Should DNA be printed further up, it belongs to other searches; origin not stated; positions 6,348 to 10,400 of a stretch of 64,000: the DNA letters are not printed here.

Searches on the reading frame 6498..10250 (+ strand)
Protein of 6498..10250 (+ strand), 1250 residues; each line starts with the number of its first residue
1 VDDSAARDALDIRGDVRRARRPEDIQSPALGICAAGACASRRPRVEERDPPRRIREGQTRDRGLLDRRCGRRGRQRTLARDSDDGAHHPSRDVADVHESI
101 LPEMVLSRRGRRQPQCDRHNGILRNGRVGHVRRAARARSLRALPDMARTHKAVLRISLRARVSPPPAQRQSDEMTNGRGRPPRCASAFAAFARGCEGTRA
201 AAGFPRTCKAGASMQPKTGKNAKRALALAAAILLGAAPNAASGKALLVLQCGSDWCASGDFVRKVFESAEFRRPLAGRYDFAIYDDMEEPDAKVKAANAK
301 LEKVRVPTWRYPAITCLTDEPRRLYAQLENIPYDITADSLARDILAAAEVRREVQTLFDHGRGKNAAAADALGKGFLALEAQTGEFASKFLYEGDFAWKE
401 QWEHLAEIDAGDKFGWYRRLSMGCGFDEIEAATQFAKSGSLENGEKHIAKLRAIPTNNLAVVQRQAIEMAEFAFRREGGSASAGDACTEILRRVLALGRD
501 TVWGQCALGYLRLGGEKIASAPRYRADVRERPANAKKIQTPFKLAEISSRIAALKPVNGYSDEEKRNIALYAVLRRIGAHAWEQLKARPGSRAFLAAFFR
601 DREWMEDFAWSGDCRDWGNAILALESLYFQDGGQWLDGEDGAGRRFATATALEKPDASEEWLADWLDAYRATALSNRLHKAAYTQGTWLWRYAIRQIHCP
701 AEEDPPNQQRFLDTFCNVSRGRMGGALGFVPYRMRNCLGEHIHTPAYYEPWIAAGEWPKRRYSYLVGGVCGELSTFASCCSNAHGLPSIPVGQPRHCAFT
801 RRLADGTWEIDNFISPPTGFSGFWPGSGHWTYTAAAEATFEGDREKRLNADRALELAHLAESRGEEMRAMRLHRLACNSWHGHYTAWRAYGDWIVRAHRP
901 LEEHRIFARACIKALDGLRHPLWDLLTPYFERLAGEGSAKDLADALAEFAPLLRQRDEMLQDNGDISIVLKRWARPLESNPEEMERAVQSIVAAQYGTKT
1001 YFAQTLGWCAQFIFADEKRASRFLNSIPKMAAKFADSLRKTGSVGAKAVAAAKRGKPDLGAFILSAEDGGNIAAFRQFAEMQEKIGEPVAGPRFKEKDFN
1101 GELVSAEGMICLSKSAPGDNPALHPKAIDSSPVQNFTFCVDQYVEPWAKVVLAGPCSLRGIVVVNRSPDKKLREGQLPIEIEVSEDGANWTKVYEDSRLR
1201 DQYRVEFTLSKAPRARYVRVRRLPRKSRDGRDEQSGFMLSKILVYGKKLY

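Call 73: search_protein_families(library=pfam, proteins=[window:6498-10250:+], max_evalue=0.0001)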
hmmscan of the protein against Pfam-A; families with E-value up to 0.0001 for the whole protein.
window:6498-10250:+ (1250 aa): 2 families
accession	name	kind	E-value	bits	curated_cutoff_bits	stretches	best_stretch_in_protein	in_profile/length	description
PF22633.2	F5_F8_type_C_2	-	3.3e-06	28.1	27.8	1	1139-1220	13-91/91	NedA-like, galactose-binding domain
PF00754.31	F5_F8_type_C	-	4.7e-06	27.2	28.2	1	1126-1221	16-111/127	F5/8 type C domain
